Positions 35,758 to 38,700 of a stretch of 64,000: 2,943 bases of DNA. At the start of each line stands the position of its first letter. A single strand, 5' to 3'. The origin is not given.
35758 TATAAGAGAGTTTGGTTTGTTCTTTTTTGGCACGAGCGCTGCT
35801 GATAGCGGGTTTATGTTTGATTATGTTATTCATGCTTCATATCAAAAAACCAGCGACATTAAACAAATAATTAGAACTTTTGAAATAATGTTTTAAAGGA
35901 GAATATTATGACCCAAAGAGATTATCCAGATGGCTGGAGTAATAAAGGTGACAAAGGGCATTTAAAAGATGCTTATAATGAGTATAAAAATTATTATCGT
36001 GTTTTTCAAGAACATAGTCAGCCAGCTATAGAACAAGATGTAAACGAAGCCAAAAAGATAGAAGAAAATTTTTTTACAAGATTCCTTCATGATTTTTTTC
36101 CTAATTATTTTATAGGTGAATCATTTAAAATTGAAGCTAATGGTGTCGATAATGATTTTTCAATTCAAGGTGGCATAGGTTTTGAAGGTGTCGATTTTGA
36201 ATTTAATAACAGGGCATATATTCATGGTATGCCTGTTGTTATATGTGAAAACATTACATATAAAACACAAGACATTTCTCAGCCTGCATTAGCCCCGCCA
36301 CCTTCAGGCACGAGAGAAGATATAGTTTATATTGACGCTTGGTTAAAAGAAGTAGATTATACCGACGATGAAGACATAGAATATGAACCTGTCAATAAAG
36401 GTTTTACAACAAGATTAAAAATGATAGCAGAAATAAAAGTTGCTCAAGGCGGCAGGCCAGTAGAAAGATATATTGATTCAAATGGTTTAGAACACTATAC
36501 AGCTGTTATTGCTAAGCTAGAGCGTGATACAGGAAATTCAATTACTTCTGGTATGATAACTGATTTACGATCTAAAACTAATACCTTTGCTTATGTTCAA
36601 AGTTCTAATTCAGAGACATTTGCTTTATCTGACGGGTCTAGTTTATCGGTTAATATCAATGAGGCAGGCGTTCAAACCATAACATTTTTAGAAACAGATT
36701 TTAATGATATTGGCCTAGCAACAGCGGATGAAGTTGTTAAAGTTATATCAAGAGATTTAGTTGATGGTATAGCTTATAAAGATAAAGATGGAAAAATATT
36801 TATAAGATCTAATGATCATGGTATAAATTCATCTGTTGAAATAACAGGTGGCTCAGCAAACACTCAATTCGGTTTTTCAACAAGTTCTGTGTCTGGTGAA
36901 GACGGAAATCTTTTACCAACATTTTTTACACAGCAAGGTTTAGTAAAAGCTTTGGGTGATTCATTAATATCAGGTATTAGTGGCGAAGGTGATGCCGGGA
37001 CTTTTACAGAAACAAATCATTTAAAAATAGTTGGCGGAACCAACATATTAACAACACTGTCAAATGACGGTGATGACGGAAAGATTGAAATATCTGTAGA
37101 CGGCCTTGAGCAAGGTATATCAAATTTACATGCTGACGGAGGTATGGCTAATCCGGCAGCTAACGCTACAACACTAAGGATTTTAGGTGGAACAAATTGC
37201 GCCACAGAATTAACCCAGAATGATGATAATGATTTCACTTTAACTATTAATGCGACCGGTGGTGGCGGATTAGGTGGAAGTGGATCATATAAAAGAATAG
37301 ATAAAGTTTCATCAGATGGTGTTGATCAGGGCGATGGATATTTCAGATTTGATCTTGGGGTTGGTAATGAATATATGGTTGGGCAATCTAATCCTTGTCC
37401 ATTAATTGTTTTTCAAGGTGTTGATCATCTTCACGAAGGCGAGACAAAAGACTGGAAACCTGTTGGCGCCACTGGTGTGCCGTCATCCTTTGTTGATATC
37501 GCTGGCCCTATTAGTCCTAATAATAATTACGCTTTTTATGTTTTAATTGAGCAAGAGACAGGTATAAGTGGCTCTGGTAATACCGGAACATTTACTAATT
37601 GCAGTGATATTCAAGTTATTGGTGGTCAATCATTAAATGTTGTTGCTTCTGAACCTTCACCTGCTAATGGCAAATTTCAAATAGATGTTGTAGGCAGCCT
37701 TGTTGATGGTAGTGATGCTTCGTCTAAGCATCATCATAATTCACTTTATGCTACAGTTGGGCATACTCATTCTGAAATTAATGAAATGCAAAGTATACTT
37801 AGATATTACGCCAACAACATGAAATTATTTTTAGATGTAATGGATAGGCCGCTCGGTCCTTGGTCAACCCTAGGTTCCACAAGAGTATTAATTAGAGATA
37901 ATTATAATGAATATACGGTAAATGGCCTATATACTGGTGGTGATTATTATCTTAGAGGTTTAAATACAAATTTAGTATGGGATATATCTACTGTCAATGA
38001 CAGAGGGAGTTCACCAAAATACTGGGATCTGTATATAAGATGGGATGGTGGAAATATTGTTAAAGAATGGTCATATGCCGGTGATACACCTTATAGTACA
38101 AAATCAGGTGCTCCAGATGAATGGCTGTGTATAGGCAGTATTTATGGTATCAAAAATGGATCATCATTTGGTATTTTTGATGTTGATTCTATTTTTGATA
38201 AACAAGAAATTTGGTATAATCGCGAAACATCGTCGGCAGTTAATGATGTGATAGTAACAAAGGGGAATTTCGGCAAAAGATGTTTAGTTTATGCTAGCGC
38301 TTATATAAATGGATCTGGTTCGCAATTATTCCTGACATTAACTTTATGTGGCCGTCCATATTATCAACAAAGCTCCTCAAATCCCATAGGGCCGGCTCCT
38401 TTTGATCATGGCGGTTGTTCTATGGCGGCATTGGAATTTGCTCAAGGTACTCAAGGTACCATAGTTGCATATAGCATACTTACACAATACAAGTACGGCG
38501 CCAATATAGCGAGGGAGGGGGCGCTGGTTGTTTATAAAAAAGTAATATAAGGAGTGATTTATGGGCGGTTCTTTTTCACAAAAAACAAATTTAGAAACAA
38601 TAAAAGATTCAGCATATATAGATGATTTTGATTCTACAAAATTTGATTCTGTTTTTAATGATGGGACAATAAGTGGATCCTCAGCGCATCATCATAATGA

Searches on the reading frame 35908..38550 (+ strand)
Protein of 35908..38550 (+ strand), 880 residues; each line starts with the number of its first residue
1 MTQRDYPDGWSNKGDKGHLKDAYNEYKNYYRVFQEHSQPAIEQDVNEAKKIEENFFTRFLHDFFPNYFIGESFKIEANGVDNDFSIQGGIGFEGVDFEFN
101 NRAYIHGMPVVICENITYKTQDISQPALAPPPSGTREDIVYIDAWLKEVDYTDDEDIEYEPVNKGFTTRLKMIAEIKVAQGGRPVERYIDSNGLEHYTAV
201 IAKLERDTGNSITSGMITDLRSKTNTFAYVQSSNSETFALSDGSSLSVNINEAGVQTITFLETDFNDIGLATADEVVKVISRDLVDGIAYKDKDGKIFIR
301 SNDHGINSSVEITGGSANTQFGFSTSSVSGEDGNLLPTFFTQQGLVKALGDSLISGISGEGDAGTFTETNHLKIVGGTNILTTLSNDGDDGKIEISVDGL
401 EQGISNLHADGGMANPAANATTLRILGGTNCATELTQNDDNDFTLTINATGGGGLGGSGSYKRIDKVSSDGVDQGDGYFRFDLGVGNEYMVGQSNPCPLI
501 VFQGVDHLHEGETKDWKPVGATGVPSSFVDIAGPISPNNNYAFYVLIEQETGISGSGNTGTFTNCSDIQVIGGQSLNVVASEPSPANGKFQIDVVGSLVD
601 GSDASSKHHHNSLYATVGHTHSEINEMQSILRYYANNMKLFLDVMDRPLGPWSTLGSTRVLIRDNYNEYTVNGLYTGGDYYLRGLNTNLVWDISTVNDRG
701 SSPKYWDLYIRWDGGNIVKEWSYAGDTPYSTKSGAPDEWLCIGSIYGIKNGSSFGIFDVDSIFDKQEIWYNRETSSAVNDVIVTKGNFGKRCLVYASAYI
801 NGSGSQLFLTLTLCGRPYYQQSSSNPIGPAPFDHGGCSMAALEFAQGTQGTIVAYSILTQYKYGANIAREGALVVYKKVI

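Call 3: search_protein_families(library=pfam, proteins=[window:35908-38550:+], max_evalue=0.01)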
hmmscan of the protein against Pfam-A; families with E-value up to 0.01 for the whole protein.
window:35908-38550:+ (880 aa): 0 families

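Call 4: search_protein_families(library=phrogs, proteins=[window:35908-38550:+], max_evalue=0.01)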
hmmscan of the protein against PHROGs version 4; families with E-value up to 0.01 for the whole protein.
window:35908-38550:+ (880 aa): 1 family
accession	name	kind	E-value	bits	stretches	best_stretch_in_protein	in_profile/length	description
phrog_15814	-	unknown function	8.9e-12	44.8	1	227-335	152-258/738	-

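Call 90: find_related_loci(query=window:35908-38547:+, collection=viral_contigs, flank=10000)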
Query window:35908-38547:+ (880 aa) in viral_contigs; peptide patterns used: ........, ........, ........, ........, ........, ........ (x = any residue, [..] = any of these).
4 stretches matched a pattern, but none encodes a relative of the query by tblastn (E <= 1e-3).
